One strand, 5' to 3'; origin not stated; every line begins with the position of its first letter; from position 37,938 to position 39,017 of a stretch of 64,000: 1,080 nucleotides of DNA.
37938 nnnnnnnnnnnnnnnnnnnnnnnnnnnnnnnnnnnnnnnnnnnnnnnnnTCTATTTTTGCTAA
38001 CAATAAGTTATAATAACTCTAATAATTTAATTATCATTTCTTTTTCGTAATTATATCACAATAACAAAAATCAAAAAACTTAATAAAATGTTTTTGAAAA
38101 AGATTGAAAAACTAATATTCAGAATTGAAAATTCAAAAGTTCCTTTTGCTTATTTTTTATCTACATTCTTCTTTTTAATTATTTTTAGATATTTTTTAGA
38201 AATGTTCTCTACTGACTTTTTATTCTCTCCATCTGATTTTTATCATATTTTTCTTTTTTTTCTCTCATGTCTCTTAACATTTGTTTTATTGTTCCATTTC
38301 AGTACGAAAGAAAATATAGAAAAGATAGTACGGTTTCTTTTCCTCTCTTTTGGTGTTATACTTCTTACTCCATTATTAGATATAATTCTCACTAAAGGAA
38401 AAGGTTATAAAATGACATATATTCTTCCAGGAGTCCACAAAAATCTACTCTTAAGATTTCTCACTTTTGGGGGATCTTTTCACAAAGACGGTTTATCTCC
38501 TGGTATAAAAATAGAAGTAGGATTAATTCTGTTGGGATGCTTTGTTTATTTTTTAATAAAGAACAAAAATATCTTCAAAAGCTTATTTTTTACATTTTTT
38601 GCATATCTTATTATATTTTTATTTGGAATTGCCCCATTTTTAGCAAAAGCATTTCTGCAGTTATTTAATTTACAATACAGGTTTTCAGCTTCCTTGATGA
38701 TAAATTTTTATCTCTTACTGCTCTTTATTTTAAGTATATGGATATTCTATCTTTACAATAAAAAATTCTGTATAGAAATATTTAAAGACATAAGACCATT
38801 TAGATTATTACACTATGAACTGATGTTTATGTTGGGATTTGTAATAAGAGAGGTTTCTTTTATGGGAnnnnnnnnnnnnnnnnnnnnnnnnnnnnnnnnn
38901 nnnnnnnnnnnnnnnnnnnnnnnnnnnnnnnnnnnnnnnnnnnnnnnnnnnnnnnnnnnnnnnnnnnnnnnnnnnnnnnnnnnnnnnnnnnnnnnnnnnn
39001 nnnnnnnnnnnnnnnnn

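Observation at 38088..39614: Fusion of an unknown 6-TM domain to a UbiA-family prenyltransferase inside the pilus/adhesin island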

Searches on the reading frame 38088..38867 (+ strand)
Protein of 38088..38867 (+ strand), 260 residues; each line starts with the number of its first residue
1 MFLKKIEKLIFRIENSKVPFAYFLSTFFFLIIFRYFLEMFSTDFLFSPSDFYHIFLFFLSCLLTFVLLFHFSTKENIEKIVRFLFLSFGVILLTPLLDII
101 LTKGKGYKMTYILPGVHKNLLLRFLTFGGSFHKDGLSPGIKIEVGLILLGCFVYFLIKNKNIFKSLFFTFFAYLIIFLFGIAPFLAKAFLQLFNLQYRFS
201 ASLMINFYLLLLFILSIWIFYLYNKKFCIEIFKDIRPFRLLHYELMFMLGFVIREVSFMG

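Call 11: search_protein_families(library=pfam, proteins=[window:38088-38867:+], max_evalue=10)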
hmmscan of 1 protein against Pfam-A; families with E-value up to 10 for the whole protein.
window:38088-38867:+ (260 aa): 1 family
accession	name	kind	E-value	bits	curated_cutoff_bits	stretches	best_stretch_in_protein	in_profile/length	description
PF04689.18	S1FA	-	3.8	8.2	21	0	207-226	18-37/66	DNA binding protein S1FA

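Call 26: search_protein_representatives(alignment_id=A2)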
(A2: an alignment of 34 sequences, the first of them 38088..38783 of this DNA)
Query: 34 sequences, 233 profile positions. Proteins with E-value up to 0.001 (for the whole library): 1256; up to 1e-10: 998; up to 1e-30: 357. The best 150 are listed.
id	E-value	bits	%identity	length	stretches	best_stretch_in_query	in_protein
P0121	2.2e-87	309.0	-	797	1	3-233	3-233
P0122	3.2e-81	288.8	-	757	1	3-233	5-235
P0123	7.6e-81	287.6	-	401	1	5-233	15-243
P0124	9.4e-81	287.2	-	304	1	4-232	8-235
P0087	1.8e-80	286.3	-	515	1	3-233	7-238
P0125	1.4e-76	273.6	-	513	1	2-233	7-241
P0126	3.7e-76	272.2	-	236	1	2-231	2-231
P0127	4.3e-76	272.0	-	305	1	2-233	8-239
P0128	7.3e-76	271.2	-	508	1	4-232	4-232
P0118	5.1e-75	268.5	-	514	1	3-233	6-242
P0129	1.8e-74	266.7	-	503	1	3-230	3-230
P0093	6.3e-73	261.6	-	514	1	3-233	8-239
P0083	8.0e-73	261.3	-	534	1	4-233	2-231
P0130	4.3e-72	258.9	-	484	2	4-233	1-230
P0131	7.1e-72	258.2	-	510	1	7-233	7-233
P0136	4.4e-70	252.3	-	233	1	4-227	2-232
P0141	5.4e-69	248.8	-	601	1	3-232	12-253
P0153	9.0e-66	238.2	-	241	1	2-217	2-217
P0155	8.3e-65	235.1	-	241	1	2-227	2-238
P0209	5.5e-54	199.7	-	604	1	3-224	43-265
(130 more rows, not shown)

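Call 27: search_protein_families(library=pfam, proteins=[P0121, P0122, P0141, P0209, P0126, P0136, P0153, P0155, P0124], max_evalue=0.001)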
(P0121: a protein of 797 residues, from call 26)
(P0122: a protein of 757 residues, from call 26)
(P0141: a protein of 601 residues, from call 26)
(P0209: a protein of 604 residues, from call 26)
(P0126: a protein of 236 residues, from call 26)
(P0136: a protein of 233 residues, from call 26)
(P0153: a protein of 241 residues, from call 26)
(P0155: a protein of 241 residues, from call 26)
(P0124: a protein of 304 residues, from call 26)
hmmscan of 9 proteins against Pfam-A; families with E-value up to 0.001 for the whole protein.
P0121 (797 aa): 3 families
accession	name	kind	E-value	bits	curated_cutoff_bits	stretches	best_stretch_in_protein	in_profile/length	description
PF01040.23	UbiA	-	6.8e-30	104.6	34.2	1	258-483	10-236/250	UbiA prenyltransferase family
PF07143.17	CrtC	-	7.4e-19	69.5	22.5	2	591-667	92-168/168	CrtC N-terminal lipocalin domain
PF17186.10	Lipocalin_9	-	5.1e-08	33.6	26.2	1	673-788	4-123/131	Lipocalin-like domain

P0122 (757 aa): 24 families
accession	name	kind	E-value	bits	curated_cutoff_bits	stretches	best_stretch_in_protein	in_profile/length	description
PF13424.12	TPR_12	-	1e-32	112.6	30.1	4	601-665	3-75/77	Tetratricopeptide repeat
PF07719.23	TPR_2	-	7.9e-31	104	27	3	567-600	1-34/34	Tetratricopeptide repeat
PF13181.12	TPR_8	-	4.7e-28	95.4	25.7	1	567-600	1-34/34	Tetratricopeptide repeat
PF13432.12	TPR_16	-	7.7e-28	97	32.7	2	537-600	1-64/65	Tetratricopeptide repeat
PF01040.23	UbiA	-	1.5e-27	96.9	34.2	1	252-480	7-235/250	UbiA prenyltransferase family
PF00515.34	TPR_1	-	1.1e-26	91.9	27.8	1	567-600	1-34/34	Tetratricopeptide repeat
PF14559.12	TPR_19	-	2.4e-26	92.3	25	3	544-602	2-60/68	Tetratricopeptide repeat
PF13414.12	TPR_11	-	7.6e-25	86.8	26.8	3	540-581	1-42/42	TPR repeat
PF13428.12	TPR_14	-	7.4e-23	79.2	23.5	1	535-574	3-42/44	Tetratricopeptide repeat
PF13431.12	TPR_17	-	5.7e-19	67.2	24.4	1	555-587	1-33/34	Tetratricopeptide repeat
PF13174.12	TPR_6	-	7.1e-15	55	26.3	0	568-595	1-28/33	Tetratricopeptide repeat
PF13374.12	TPR_10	-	2.5e-12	46.8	27.5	0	640-664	7-31/42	Tetratricopeptide repeat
PF13176.12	TPR_7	-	1.2e-11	44.2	27.9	0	639-666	3-30/36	Tetratricopeptide repeat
PF12895.13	ANAPC3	-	1.8e-11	44.6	27.2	1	615-688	3-75/82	Anaphase-promoting complex, cyclosome, subunit 3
PF23914.1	TPR_CcmH_CycH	-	1e-10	42.1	42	1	583-701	32-153/158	Cytochrome c-type biogenesis protein H TPR domain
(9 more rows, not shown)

P0141 (601 aa): 1 family
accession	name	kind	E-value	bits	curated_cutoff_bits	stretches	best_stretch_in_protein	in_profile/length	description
PF01040.23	UbiA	-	8.9e-22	78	34.2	1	289-514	17-248/250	UbiA prenyltransferase family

P0209 (604 aa): 1 family
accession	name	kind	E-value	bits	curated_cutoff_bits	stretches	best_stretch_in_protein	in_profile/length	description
PF01040.23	UbiA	-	6e-28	98.2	34.2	1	310-516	20-227/250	UbiA prenyltransferase family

P0126 (236 aa): 0 families

P0136 (233 aa): 0 families

P0153 (241 aa): 0 families

P0155 (241 aa): 0 families

P0124 (304 aa): 0 families

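Call 32: predict_structure(alignment_id=A2)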
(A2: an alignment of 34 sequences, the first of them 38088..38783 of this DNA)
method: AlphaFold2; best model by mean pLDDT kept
length: 232 residues; sequences in the alignment: 34
mean_pLDDT: 95.1   pTM: 0.91
mean pLDDT of the five models: 95.1, 94.6, 94.4, 94.1, 93.8
residues with pLDDT >= 90: 203; 70-90: 29; 50-70: 0; < 50: 0
segments of 3 or more residues with pLDDT < 50: none
pLDDT, mean of each block of 10 residues (from residue 1): 96 97 97 93 87 97 98 97 97 95 91 93 93 90 97 98 98 98 97 96 97 97 89 80
secondary structure, 60 per line:
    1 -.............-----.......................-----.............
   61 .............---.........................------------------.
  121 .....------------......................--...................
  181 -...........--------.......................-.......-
elements in order: H2-14 H20-42 H48-73 H77-101 H120-125 H138-159 H162-180 H182-192 H201-223 H225-231

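Call 40: fold_search(model_id=the predicted structure, library=pdb)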
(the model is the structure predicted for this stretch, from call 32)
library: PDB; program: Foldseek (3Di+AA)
matches with E <= 10: 73; with E <= 0.001: 0
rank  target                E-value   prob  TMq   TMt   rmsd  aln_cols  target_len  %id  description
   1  6oh3                  8.6e-01  0.14  0.24  0.20  13.2       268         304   15  X-ray crystal structure of the mouse CMP-sialic acid transporter in complex with CMP-sialic acid, by lipidic cubic phase (released 2019-04-24)
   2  8wk3_F                9.1e-01  0.16  0.21  0.22  19.8       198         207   15  Cryo-EM structure of the proximal rod-export apparatus and FlgF within the motor-hook complex in the CW state (released 2024-09-04)
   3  4o7g_A                1.8e+00  0.11  0.20  0.21  15.6       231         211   12  Crystal Structure of Ascorbate-bound Cytochrome b561, crystal soaked in 1 M L-ascorbate for 40 minutes (released 2014-02-05)
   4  8trd_A                2.0e+00  0.14  0.26  0.12  13.3       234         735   16  mGluR3 class 1 in the presence of the antagonist LY 341495 (released 2024-07-31)
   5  5ogk_G                2.3e+00  0.11  0.23  0.19  18.2       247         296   11  Crystal structure of a nucleotide sugar transporter with bound nucleotide sugar. (released 2017-11-22)
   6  4o6y_A                2.3e+00  0.10  0.20  0.21  15.6       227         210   12  Crystal Structure of Cytochrome b561 (released 2014-02-05)
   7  6tdu_F                2.3e+00  0.06  0.17  0.15  25.7       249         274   13  Cryo-EM structure of Euglena gracilis mitochondrial ATP synthase, full dimer, rotational states 1 (released 2019-11-27)
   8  4o7g_B                2.4e+00  0.09  0.20  0.21  15.5       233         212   12  Crystal Structure of Ascorbate-bound Cytochrome b561, crystal soaked in 1 M L-ascorbate for 40 minutes (released 2014-02-05)
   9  6r6b_E                2.5e+00  0.08  0.18  0.22  17.7       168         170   12  Structure of the core Shigella flexneri type III secretion system export gate complex SctRST (Spa24/Spa9/Spa29). (released 2019-05-29)
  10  7cag_A                2.6e+00  0.06  0.16  0.14  20.7       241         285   12  Mycobacterium smegmatis LpqY-SugABC complex in the catalytic intermediate state (released 2020-12-02)
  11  8axk_B                2.7e+00  0.08  0.21  0.24  17.7       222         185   10  Type 3 secretion system export apparatus core, inner rod and needle of Shigella flexneri (released 2023-03-01)
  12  6i1r_B                2.7e+00  0.08  0.19  0.15  21.5       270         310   12  Crystal structure of CMP bound CST in an outward facing conformation (released 2019-06-05)
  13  5ogk_A                2.9e+00  0.08  0.22  0.19  19.1       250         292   13  Crystal structure of a nucleotide sugar transporter with bound nucleotide sugar. (released 2017-11-22)
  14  9k3l_R                2.9e+00  0.04  0.16  0.16  18.0       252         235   15  Cryo-EM structure of the unliganded human melanocortin receptor 2 (MC2R)-Gs complex (released 2025-08-06)
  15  6s3l_A                3.1e+00  0.08  0.19  0.22  20.0       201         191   11  Structure of the core of the flagellar export apparatus from Vibrio mimicus, the FliPQR-FlhB complex. (released 2020-03-25)
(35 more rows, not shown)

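Call 58: search_solved_structures(query=A2, max_evalue=10)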
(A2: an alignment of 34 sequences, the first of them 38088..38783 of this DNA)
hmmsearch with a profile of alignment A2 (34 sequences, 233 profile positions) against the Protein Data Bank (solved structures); distinct sequences matched with E-value up to 10: 0.

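Call 59: search_protein_families(library=ncbifam, proteins=[window:38088-38783:+], max_evalue=1)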
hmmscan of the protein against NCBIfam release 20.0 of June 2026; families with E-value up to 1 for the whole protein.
window:38088-38783:+ (232 aa): 0 families

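Call 75: find_encoding_contigs(protein=P0136, flank=3000, max_places=2)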
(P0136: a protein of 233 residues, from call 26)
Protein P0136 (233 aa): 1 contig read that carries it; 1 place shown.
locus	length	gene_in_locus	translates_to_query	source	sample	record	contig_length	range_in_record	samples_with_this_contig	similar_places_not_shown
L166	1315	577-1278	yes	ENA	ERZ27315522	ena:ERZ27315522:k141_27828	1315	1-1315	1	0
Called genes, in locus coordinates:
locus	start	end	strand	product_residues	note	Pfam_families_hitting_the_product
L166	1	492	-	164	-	?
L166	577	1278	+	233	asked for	-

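Call 76: find_encoding_contigs(protein=P0126, flank=3000, max_places=2)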
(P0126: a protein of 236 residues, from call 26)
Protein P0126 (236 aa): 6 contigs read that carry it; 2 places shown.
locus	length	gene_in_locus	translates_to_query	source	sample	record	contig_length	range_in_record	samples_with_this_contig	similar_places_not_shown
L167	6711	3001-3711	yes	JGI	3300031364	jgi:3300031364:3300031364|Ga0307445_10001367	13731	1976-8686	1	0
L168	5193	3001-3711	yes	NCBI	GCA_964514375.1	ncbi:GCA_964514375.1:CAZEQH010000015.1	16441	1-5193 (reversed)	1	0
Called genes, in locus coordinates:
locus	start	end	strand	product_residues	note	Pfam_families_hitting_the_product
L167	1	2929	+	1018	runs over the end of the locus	PF22352:K319L-like_PKD (faint), PF07495:Y_Y_Y (faint), PF18911:PKD_4, PF00801:PKD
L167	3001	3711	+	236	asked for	-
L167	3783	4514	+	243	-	-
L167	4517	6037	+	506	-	-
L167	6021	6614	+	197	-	PF07963:N_methyl (faint)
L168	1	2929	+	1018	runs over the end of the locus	PF22352:K319L-like_PKD (faint), PF07495:Y_Y_Y (faint), PF18911:PKD_4, PF00801:PKD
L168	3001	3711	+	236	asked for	-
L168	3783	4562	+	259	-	-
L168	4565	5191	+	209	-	?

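Call 78: search_protein_families(library=pfam, proteins=[L167:3783-4514:+, L168:3783-4562:+, L167:4517-6037:+, L167:6021-6614:+, L167:3001-3711:+], max_evalue=0.01)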
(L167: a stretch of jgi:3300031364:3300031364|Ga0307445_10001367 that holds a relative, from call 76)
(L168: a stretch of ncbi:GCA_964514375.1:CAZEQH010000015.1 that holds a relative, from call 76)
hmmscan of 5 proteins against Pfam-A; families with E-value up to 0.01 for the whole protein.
L167:3783-4514:+ (243 aa): 3 families
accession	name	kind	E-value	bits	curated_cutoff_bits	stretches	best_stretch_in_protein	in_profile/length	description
PF24815.1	HMG_WDHD1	-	0.0015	18.9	51.6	1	189-216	10-38/51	WDHD1 HMG box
PF02845.22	CUE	-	0.0074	16.4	21.1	0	173-185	6-18/42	CUE domain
PF06024.17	Orf78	-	0.0095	16.7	29.4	0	5-37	63-95/101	Orf78 (ac78)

L168:3783-4562:+ (259 aa): 2 families
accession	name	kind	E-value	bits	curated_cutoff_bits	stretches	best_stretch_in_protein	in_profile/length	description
PF24815.1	HMG_WDHD1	-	0.0016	18.8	51.6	1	205-232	10-38/51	WDHD1 HMG box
PF02845.22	CUE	-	0.0089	16.1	21.1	0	189-201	6-18/42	CUE domain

L167:4517-6037:+ (506 aa): 0 families

L167:6021-6614:+ (197 aa): 1 family
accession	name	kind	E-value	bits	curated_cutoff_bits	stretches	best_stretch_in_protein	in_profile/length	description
PF07963.17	N_methyl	-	1e-05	25.3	21.2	1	18-41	4-27/27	Prokaryotic N-terminal methylation motif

L167:3001-3711:+ (236 aa): 0 families
